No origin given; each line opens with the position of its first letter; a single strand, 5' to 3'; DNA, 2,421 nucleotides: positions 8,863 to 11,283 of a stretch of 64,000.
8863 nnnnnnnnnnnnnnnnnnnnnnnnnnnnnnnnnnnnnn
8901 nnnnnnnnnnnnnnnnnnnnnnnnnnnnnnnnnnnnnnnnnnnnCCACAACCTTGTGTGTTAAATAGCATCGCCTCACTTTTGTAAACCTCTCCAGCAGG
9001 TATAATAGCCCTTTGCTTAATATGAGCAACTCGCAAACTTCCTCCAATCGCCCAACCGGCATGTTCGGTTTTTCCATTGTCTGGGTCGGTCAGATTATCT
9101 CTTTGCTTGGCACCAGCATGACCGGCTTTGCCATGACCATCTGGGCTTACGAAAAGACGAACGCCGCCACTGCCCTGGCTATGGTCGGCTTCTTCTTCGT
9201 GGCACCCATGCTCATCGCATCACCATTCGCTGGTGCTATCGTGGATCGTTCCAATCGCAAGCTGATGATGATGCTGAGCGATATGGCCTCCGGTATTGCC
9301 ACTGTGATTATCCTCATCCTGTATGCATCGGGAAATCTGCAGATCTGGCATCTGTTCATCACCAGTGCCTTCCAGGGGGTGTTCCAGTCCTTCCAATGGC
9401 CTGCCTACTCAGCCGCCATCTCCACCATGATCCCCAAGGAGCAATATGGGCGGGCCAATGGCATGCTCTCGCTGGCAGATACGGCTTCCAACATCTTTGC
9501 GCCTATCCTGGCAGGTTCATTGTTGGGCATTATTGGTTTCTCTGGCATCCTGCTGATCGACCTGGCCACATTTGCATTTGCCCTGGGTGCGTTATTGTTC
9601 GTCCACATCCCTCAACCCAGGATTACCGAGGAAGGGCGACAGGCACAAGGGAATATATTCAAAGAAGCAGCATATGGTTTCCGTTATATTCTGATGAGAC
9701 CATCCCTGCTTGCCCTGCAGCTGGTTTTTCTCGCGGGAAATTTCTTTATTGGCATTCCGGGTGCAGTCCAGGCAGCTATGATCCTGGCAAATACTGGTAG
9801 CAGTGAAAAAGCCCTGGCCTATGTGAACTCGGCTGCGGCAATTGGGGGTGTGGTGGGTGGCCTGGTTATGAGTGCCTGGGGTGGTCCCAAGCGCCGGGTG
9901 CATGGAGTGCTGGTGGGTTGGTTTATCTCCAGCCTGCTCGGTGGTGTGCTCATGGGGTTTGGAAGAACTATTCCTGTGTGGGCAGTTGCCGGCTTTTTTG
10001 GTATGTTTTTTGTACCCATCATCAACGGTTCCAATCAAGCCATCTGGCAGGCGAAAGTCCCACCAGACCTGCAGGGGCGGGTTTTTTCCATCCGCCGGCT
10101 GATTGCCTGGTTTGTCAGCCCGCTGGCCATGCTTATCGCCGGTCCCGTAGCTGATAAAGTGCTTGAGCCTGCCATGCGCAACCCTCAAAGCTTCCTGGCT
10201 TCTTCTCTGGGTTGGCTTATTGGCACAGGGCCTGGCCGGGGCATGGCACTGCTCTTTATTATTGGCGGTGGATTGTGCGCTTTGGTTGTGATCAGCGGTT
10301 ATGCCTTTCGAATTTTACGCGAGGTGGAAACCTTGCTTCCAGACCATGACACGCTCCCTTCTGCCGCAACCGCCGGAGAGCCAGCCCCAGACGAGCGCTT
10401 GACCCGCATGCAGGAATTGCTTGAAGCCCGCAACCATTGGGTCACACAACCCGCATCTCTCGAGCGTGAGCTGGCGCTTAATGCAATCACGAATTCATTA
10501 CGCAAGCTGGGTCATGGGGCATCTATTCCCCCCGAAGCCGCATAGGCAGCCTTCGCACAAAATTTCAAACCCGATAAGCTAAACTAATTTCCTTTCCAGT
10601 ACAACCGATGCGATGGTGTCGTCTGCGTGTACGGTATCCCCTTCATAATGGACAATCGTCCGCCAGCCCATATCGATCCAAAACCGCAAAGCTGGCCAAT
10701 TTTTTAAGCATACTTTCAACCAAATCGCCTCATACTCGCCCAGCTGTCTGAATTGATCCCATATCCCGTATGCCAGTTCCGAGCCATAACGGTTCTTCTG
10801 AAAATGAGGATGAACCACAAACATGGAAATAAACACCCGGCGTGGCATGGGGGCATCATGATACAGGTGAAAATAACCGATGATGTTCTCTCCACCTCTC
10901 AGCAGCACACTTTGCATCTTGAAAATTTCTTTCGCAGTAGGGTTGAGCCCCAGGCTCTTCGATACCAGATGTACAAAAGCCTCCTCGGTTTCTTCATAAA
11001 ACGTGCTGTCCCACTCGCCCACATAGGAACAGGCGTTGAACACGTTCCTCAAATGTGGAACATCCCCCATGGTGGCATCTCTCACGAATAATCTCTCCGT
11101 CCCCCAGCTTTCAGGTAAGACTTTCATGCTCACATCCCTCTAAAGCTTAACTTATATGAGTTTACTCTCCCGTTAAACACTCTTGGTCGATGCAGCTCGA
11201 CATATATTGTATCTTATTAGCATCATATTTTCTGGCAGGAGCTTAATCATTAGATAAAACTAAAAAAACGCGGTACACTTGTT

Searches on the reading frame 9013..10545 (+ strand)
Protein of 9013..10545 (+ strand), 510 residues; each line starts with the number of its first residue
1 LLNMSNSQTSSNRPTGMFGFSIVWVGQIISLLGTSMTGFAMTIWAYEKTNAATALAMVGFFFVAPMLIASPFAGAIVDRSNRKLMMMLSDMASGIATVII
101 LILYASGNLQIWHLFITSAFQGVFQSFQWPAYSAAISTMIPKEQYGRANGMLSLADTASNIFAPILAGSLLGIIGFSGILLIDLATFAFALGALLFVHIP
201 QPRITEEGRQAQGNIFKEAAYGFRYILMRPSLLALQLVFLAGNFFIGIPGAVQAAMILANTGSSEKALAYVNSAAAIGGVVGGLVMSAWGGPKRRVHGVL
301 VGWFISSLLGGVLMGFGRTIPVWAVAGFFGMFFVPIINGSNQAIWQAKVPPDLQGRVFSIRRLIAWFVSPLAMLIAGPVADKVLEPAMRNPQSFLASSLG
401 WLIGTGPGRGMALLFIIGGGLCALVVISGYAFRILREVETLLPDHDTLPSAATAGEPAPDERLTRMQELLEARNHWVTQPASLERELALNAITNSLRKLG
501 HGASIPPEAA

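Call 3: search_protein_families(library=pfam, proteins=[window:9013-10545:+], max_evalue=0.1)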
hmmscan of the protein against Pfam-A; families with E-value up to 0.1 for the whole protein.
window:9013-10545:+ (510 aa): 2 families
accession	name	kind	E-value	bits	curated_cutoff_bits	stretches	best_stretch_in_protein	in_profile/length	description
PF07690.21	MFS_1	-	7e-32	111.1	33.4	1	23-368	1-341/347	Major Facilitator Superfamily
PF05977.19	MFS_3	-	1.1e-11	44.3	27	1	19-287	11-275/524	Transmembrane secretion effector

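Call 4: search_protein_families(library=ncbifam, proteins=[window:9013-10545:+], max_evalue=0.1)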
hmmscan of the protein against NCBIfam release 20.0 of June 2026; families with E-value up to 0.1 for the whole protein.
window:9013-10545:+ (510 aa): 14 families
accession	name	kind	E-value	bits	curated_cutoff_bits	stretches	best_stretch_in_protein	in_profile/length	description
TIGR00900.1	2A0121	subfamily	4.8e-57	194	319.6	1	20-383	1-363/364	H+ Antiporter protein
NF000051.1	macrolide_MefB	exception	1.9e-28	99.6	800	1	20-381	11-370/409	macrolide efflux MFS transporter Mef(B)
NF000245.1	macrolide_MefA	exception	1.2e-27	97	675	1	20-383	11-373/405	macrolide efflux MFS transporter Mef(A)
NF012178.0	tet_MFS_V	exception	2.6e-22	79.5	640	1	29-382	19-373/409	tetracycline efflux MFS transporter Tet(V)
NF000154.1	macrolide_MefEN2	exception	6e-22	78.5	800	1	21-377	9-362/401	macrolide efflux MFS transporter Mef(En2)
NF000246.1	macrolide_MefC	exception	1.2e-21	77.2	870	1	20-381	10-370/407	macrolide efflux MFS transporter Mef(C)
NF007792.0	PRK10489.1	equivalog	1.2e-18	67.4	324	1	20-377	19-369/419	enterobactin transporter EntS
NF052575.1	MFS_efflux_Tap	equivalog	8e-13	48.2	625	1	33-382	19-370/401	multidrug efflux MFS transporter Tap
TIGR00880.1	2_A_01_02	superfamily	4.3e-12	46.3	131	1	66-197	11-137/141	multidrug resistance protein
NF006386.0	PRK08633.1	equivalog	3e-11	41.8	1221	1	40-376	34-377/1147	acyl-[ACP]--phospholipid O-acyltransferase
NF007372.0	PRK09874.1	equivalog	2e-10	40.3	571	1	58-186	62-181/408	multidrug efflux MFS transporter MdtG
NF005291.0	PRK06814.1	equivalog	1.4e-05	23.2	1349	1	47-308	46-303/1140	acyl-[ACP]--phospholipid O-acyltransferase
TIGR00881.1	2A0104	subfamily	5.6e-05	22.3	407.75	1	73-170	50-142/379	phosphoglycerate transporter protein PgtP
NF007107.1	PRK09556.1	equivalog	0.00011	21.4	497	1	50-167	62-179/469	hexose-6-phosphate:phosphate antiporter UhpT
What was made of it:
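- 9022..10545 (+): MFS transporter (DHA3/Mef-like, about 507 aa from ATG 9022) directly downstream on the same strand. Probable output gene of the operon. PF07690 111 bits, TIGR00900 194 bits, Mef/EntS-like hits (calls 3, 4).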

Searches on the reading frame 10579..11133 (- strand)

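Call 72: search_protein_families(library=pfam, proteins=[window:10579-11133:-], max_evalue=0.01)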
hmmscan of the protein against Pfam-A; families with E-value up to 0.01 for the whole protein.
window:10579-11133:- (184 aa): 3 families
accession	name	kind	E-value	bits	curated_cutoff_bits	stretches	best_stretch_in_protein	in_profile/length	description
PF00583.31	Acetyltransf_1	-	2.4e-09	37.9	20.7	1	77-156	37-115/116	Acetyltransferase (GNAT) family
PF08445.16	FR47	-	0.0025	18.2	22.1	1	101-162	23-82/86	FR47-like protein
PF13508.13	Acetyltransf_7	-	0.0034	18.2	27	1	82-158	12-83/84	Acetyltransferase (GNAT) domain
